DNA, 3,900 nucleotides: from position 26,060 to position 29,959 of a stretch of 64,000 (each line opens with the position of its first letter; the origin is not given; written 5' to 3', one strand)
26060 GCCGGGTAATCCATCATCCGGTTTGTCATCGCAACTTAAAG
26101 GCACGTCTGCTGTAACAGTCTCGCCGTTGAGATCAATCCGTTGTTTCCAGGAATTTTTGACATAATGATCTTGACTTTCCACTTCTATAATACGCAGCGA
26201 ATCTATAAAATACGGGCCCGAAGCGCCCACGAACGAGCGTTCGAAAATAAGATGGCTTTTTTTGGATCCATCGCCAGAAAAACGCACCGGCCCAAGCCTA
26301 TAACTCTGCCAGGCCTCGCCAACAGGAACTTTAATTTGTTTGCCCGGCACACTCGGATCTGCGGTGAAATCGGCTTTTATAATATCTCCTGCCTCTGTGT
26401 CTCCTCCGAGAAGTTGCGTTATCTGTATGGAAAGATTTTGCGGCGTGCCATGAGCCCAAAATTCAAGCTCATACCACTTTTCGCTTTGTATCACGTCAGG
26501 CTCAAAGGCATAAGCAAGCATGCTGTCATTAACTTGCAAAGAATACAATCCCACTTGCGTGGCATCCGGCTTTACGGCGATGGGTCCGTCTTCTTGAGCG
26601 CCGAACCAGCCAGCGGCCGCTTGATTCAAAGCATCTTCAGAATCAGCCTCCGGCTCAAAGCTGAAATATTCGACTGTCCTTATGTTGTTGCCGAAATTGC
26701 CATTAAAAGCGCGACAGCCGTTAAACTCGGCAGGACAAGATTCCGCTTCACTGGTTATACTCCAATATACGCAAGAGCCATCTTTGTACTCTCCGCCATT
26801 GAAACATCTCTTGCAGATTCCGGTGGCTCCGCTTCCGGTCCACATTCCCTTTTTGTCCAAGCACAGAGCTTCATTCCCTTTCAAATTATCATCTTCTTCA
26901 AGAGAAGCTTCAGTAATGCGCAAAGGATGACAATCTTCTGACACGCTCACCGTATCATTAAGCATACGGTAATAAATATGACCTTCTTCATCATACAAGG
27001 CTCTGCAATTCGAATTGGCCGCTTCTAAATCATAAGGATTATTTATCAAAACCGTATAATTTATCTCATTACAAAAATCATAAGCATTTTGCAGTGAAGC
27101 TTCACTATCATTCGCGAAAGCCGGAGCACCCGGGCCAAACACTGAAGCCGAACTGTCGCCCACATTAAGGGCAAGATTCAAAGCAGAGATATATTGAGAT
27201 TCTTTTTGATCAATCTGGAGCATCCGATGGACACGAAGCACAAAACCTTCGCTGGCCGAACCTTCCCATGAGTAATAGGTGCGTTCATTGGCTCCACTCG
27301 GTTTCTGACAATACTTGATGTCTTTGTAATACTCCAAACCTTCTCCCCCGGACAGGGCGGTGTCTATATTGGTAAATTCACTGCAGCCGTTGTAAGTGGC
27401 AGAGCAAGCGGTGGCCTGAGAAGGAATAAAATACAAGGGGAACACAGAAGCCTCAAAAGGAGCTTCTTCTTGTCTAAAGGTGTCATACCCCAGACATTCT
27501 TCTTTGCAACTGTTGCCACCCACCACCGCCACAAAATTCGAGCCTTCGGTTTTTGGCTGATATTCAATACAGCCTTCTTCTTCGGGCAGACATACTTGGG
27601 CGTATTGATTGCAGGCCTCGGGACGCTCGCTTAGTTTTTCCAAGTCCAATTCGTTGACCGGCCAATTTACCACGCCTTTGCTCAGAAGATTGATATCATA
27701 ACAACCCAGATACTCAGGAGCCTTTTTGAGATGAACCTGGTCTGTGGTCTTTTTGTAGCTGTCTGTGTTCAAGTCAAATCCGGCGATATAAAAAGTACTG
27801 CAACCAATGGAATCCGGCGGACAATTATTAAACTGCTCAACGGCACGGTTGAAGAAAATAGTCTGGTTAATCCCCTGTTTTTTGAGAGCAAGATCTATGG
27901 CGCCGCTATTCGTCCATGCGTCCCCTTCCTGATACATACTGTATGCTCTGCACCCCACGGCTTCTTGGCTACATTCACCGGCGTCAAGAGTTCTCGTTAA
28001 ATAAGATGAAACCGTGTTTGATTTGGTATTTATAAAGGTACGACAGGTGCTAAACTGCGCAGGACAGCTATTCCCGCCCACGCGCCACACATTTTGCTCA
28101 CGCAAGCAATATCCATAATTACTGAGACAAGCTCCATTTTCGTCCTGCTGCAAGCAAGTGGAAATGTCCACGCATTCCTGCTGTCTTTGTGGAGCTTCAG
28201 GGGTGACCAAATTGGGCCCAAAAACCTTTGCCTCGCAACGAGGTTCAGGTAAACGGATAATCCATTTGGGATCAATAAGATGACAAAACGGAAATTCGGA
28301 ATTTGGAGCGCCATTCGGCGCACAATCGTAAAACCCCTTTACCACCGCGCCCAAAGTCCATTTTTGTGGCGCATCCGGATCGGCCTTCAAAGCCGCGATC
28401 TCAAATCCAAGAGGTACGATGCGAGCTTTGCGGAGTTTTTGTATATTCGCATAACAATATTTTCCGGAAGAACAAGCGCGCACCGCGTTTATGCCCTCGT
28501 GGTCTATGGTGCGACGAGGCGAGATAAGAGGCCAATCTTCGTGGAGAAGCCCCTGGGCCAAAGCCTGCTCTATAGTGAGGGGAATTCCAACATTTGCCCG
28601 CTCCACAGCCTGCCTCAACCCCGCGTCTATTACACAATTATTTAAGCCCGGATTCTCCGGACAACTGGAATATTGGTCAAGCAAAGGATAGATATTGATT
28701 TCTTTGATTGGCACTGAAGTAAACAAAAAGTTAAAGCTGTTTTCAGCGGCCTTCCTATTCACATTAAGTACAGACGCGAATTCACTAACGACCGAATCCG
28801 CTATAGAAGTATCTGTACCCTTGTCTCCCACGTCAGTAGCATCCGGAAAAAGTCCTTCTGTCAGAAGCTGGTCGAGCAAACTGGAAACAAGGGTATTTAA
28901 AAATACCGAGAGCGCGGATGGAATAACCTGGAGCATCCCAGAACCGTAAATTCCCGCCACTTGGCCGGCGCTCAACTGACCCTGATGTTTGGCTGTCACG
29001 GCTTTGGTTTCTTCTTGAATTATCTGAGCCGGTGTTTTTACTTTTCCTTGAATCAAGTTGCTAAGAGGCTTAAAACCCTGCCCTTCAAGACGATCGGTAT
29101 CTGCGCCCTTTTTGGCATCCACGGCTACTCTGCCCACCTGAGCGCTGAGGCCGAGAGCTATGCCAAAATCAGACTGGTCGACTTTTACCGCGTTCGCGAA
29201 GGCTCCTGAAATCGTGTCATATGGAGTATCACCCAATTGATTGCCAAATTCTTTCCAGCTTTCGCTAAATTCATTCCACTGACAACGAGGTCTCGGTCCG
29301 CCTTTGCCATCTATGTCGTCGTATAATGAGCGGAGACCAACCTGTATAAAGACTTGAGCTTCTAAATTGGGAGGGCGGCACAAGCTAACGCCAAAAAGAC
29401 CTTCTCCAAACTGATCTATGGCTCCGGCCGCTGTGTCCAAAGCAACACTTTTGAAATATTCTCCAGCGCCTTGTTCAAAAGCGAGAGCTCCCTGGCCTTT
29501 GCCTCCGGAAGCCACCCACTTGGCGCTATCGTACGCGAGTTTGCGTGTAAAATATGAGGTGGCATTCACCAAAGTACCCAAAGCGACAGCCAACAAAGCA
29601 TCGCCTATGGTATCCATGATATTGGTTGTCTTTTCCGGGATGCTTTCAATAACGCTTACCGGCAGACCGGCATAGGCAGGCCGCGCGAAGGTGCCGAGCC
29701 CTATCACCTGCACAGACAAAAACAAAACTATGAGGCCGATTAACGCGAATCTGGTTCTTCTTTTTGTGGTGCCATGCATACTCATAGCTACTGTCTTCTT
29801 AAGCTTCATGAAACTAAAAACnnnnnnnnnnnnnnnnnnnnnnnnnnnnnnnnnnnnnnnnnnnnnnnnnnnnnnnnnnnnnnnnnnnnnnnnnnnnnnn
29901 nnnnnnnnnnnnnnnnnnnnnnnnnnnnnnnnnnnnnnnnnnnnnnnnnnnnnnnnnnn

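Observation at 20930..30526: Two-gene operon for a 2,959-aa Cys-rich giant surface protein and a TSP3-repeat membrane protein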

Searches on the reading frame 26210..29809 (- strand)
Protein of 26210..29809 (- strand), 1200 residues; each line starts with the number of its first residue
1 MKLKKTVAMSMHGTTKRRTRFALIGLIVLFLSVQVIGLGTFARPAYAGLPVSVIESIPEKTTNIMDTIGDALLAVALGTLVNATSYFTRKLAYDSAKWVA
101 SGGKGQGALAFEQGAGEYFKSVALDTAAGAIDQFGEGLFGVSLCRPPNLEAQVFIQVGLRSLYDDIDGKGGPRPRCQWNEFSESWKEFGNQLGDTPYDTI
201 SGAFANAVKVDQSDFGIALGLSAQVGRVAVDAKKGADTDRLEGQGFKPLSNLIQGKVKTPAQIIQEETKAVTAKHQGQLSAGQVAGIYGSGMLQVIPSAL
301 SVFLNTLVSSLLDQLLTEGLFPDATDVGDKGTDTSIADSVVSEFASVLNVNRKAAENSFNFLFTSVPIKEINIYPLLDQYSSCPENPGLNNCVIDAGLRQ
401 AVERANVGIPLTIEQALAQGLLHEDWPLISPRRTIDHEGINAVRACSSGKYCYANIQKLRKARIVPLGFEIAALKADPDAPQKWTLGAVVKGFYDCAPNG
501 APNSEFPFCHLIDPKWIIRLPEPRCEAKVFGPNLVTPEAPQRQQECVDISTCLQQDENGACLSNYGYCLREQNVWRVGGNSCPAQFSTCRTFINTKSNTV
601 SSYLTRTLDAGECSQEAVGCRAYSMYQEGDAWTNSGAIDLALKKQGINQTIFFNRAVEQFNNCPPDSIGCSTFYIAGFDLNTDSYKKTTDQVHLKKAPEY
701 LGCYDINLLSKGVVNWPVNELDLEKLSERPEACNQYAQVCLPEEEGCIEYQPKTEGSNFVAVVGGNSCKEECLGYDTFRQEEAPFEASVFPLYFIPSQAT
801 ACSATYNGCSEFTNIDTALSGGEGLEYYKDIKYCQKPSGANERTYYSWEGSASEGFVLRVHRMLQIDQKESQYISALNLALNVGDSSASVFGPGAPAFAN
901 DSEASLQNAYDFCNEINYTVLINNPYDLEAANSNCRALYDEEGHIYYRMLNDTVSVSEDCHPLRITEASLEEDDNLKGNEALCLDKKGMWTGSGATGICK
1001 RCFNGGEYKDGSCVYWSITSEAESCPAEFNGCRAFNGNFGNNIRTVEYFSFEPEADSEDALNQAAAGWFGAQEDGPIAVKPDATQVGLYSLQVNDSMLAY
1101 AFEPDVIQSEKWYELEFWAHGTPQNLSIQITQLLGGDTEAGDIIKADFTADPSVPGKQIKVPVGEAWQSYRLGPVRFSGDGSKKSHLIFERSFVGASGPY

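Call 43: find_related_loci(query=A2, collection=genome_contigs, flank=4000)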
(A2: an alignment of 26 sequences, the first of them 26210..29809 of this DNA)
Query A2 (1200 aa) in genome_contigs; peptide patterns used: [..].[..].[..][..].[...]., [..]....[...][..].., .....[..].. (x = any residue, [..] = any of these).
319 stretches matched a pattern; 208 encode a relative of the query (tblastn E <= 1e-3); the best 80 are kept; 80 distinct loci.
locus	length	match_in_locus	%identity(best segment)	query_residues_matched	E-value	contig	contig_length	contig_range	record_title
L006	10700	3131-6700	48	16-1199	0e+0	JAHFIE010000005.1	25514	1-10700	MAG: Candidatus Magasanikiibacteriota bacterium isolate nzgw355 NODE_1114_length_25515_cov_3.244822, whole genome shotgu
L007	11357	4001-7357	47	26-1190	0e+0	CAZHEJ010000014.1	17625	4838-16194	MAG TPA_asm: uncultured Gammaproteobacteria bacterium isolate binchicken_co266_196 genome assembly, contig: NODE_5280_le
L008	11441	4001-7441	49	40-1200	0e+0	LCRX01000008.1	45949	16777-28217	MAG: Candidatus Magasanikbacteria bacterium GW2011_GWA2_56_11 UY92_C0008, whole genome shotgun sequence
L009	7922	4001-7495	48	8-1198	0e+0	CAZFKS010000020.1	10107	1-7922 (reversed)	MAG TPA_asm: uncultured Gammaproteobacteria bacterium isolate SRP257259_co1_329 genome assembly, contig: NODE_10004_leng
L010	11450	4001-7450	47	11-1190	0e+0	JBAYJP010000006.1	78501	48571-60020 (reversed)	MAG: Candidatus Magasanikiibacteriota bacterium isolate SO_2016_GW1_59 scaffold00719_OW334_2016, whole genome shotgun se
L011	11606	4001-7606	46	10-1200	0e+0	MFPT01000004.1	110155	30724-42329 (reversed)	MAG: Candidatus Magasanikbacteria bacterium RIFCSPHIGHO2_01_FULL_41_23 rifcsphigho2_01_scaffold_1557, whole genome shotg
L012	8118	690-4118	47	17-1200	0e+0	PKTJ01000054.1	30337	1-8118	MAG: Candidatus Parcubacteria bacterium isolate BM521 sc_843, whole genome shotgun sequence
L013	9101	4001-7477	46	18-1190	0e+0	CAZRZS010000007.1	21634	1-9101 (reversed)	MAG TPA_asm: uncultured Gammaproteobacteria bacterium isolate binchicken_co387_82 genome assembly, contig: NODE_2305_len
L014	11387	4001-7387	45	16-1180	0e+0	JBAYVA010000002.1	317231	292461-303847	MAG: Candidatus Magasanikiibacteriota bacterium isolate SO_2016_LW3_49 scaffold00028_LW162_2016, whole genome shotgun se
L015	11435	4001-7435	45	6-1191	0e+0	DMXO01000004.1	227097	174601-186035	MAG TPA_asm: Candidatus Magasanikbacteria bacterium isolate UBA11699 contig_128, whole genome shotgun sequence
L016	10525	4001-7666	42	17-1200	0e+0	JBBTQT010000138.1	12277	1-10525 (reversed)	MAG: Patescibacteria group bacterium isolate H41-bin209_1 H41_bin209_1_000000000138, whole genome shotgun sequence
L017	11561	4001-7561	44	9-1195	0e+0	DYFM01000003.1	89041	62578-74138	MAG TPA_asm: Candidatus Paceibacter sp. isolate BE2011_3_41_10 Afr_mines_BE2011_91_length_89041_cov_4_384207, whole geno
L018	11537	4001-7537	43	11-1189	0e+0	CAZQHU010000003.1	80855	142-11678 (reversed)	MAG TPA_asm: uncultured Gammaproteobacteria bacterium isolate binchicken_co27_283 genome assembly, contig: NODE_470_leng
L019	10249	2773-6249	43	18-1182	0e+0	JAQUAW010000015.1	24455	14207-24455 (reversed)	MAG: Patescibacteria group bacterium isolate STC_93 NODE_4245_length_24455_cov_3.978502_Sandtown_C, whole genome shotgun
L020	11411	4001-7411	45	17-1193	0e+0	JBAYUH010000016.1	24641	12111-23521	MAG: Candidatus Magasanikiibacteriota bacterium isolate SO_2016_LW3_30 scaffold02951_LW162_2016, whole genome shotgun se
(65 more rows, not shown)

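Call 50: predict_structure(alignment_id=A2)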
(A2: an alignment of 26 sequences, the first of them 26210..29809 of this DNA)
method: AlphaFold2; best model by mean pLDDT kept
length: 1200 residues; sequences in the alignment: 26
mean_pLDDT: 57.7   pTM: 0.32
mean pLDDT of the five models: 57.7, 52.1, 51.5, 50.6, 50.6
residues with pLDDT >= 90: 91; 70-90: 328; 50-70: 205; < 50: 576
segments of 3 or more residues with pLDDT < 50: 1-72, 102-115, 137-141, 146-175, 192-261, 263-286, 310-374, 523-529, 531-534, 536-542, 544-640, 642-657, 667-669, 676-678, 680-687, 698-702, 706-720, 726-732, 738-802, 1033-1043, 1072-1074, 1083-1087, 1136-1142, 1179-1200
pLDDT, mean of each block of 10 residues (from residue 1): 28 36 46 39 30 28 37 50 60 60 44 50 60 51 49 32 34 52 59 43 36 33 36 39 41 35 47 39 47 50 53 41 31 33 32 35 33 58 65 81 74 88 91 76 71 86 84 88 91 86 85 86 49 42 45 37 39 35 37 40 35 34 37 44 40 45 54 52 47 54 48 45 50 49 40 44 39 33 28 30 62 78 77 89 89 71 92 84 72 91 88 88 75 88 90 92 84 84 90 82 88 89 81 40 64 80 81 64 56 79 73 79 82 54 67 60 78 62 25 24
secondary structure, 60 per line:
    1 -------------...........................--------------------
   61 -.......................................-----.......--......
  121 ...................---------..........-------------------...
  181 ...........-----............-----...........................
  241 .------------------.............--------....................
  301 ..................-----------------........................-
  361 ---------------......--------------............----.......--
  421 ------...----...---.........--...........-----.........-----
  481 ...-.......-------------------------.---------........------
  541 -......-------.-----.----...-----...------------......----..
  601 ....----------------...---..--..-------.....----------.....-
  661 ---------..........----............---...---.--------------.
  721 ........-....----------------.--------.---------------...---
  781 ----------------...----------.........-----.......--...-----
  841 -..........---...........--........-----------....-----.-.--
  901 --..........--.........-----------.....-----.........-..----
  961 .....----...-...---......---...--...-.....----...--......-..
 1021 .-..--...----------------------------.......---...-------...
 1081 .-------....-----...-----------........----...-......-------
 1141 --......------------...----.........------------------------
elements in order (helices of 4 or more, strands of 3 or more residues): H14-40 H62-100 H106-112 H115-139 H149-158 H178-191 H197-208 H214-241 H260-272 H281-318 H336-359 H376-381 H396-407 H413-418 E427-429 H440-448 H453-461 H467-475 H486-491 E527-534 E542-547 E566-568 E574-576 E589-594 E599-604 H640-644 H655-659 E670-679 E684-695 H720-728 H730-733 E810-814 H815-818 E824-830 E833-835 E842-851 E855-865 H868-875 H887-890 H903-912 H915-923 E935-939 E945-949 E961-965 E970-972 H980-985 E989-991 E998-1002 E1007-1009 E1012-1017 H1058-1064 E1068-1070 E1078-1081 E1089-1092 E1098-1100 E1112-1119 E1124-1126 E1128-1133 E1143-1148 E1161-1163 E1168-1176

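Call 53: fold_search(model_id=the predicted structure, library=pdb)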
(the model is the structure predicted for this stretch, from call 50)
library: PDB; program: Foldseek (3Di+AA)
matches with E <= 10: 172; with E <= 0.001: 0
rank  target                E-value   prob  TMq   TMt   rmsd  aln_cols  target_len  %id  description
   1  8otz_BR               2.6e-01  0.06  0.04  0.08  62.5       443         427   11  48-nm repeat of the native axonemal doublet microtubule from bovine sperm (released 2023-11-22)
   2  7zdc_C                2.7e-01  0.08  0.05  0.09  30.6       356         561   11  IF(heme/confined) conformation of CydDC in ADP(CydD) bound state (Dataset-3) (released 2023-04-19)
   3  7zdw_C                2.9e-01  0.08  0.05  0.08  30.7       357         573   11  IF(heme/confined) conformation of CydDC mutant (E500Q.C) in AMP-PNP(CydD) bound state (Dataset-22) (released 2023-04-19)
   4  8ips_A                6.0e-01  0.04  0.05  0.08  29.5       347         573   14  Cryo-EM structure of heme transporter CydDC from Escherichia coli in the inward facing heme loading state (released 2023-06-14)
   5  9bcr_H                7.4e-01  0.06  0.06  0.14  23.1       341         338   12  Cryo-EM structure of a bacterial prototype ATP-binding cassette transporter MalFGK2. (released 2025-04-30)
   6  5a7d_R                7.8e-01  0.06  0.05  0.13  23.7       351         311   11  Tetrameric assembly of LGN with Inscuteable (released 2016-08-03)
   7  7zdg_C                1.0e+00  0.05  0.05  0.09  29.4       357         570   13  IF(heme/confined) conformation of CydDC (Dataset-5) (released 2023-04-19)
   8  7zec_C                1.0e+00  0.04  0.05  0.08  30.2       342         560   13  IF(heme/confined) conformation of CydDC in ATP(CydD) bound state (Dataset-15) (released 2023-04-19)
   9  6wpw_R                1.0e+00  0.14  0.08  0.19  16.2       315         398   15  GCGR-Gs signaling complex bound to a designed glucagon derivative (released 2020-08-12)
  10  7zds_C                1.1e+00  0.04  0.05  0.09  30.8       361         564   13  IF(apo/as isolated) conformation of CydDC mutant (E500Q.C) (Dataset-18) (released 2023-04-19)
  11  5a7d_N                1.2e+00  0.04  0.05  0.13  23.7       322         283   12  Tetrameric assembly of LGN with Inscuteable (released 2016-08-03)
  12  5a7d_Q                1.3e+00  0.04  0.05  0.14  25.7       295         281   14  Tetrameric assembly of LGN with Inscuteable (released 2016-08-03)
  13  8ipq_A                1.6e+00  0.04  0.05  0.09  22.0       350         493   10  Cryo-EM structure of heme transporter CydDC from Mycobacterium smegmatis in the inward facing apo state (released 2023-06-14)
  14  7zda_C                1.6e+00  0.03  0.05  0.09  30.1       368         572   13  IF(apo/asym) conformation of CydDC in ADP+Pi(CydC)/ATP(CydD) bound state (Dataset-2) (released 2023-04-19)
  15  6rag_B                1.9e+00  0.02  0.04  0.07  26.6       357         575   16  Heterodimeric ABC exporter TmrAB in inward-facing wide conformation under turnover conditions (released 2019-07-31)
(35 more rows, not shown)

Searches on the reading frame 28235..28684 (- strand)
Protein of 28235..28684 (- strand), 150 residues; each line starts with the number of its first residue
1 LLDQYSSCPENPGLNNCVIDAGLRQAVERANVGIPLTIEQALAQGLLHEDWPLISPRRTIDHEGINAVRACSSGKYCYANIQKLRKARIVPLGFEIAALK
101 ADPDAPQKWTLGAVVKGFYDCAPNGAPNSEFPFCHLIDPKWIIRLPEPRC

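Call 108: search_protein_families(library=pfam, proteins=[window:28235-28684:-], max_evalue=10)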
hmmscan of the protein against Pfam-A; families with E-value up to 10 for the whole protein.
window:28235-28684:- (150 aa): 2 families
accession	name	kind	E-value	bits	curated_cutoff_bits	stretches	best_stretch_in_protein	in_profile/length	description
PF23810.1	DUF7182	-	0.011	16.1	27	1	21-45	20-44/62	Family of unknown function (DUF7182)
PF20869.2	FAM186A_PQQAQ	-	0.091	12.9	45.7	1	33-45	8-20/42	FAM186A, PQQAQ repeat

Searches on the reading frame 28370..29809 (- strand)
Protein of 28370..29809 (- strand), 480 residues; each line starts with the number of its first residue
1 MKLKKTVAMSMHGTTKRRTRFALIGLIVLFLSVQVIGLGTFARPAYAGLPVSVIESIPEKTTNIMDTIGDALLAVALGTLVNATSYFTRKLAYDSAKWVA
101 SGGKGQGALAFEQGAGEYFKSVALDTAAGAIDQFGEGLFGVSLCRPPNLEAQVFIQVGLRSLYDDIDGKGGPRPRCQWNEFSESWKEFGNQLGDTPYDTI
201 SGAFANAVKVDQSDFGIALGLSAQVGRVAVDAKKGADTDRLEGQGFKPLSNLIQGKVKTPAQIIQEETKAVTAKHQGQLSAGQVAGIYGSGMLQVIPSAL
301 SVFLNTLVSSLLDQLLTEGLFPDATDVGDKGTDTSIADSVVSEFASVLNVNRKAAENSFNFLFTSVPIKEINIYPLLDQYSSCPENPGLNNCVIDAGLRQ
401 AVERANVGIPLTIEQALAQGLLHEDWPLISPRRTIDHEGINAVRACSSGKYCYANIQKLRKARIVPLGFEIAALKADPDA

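Call 47: search_protein_representatives(protein=window:28370-29809:-)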
Query: 480 residues. Proteins with E-value up to 0.001 (for the whole library): 1123; up to 1e-10: 860; up to 1e-30: 342. The best 150 are listed.
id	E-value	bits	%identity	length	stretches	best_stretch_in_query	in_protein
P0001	0.0e+00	1041.0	100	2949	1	11-480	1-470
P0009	2.5e-153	527.6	60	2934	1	16-480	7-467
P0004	3.0e-148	510.9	59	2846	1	26-479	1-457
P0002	5.3e-144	496.9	55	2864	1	23-479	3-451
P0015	7.2e-144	496.5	54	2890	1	19-479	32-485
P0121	5.6e-140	483.6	53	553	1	10-479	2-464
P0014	8.2e-137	473.2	53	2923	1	15-479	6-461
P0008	1.0e-135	469.6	50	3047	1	12-479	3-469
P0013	1.3e-135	469.2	53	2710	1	26-479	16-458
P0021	1.1e-134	466.2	52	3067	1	16-479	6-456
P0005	6.6e-131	453.7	50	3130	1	47-479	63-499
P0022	1.8e-129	449.0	52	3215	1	45-477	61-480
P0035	3.0e-124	431.8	48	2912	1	18-479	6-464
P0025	2.4e-123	428.8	51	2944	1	22-479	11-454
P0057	5.4e-122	424.4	47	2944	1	19-479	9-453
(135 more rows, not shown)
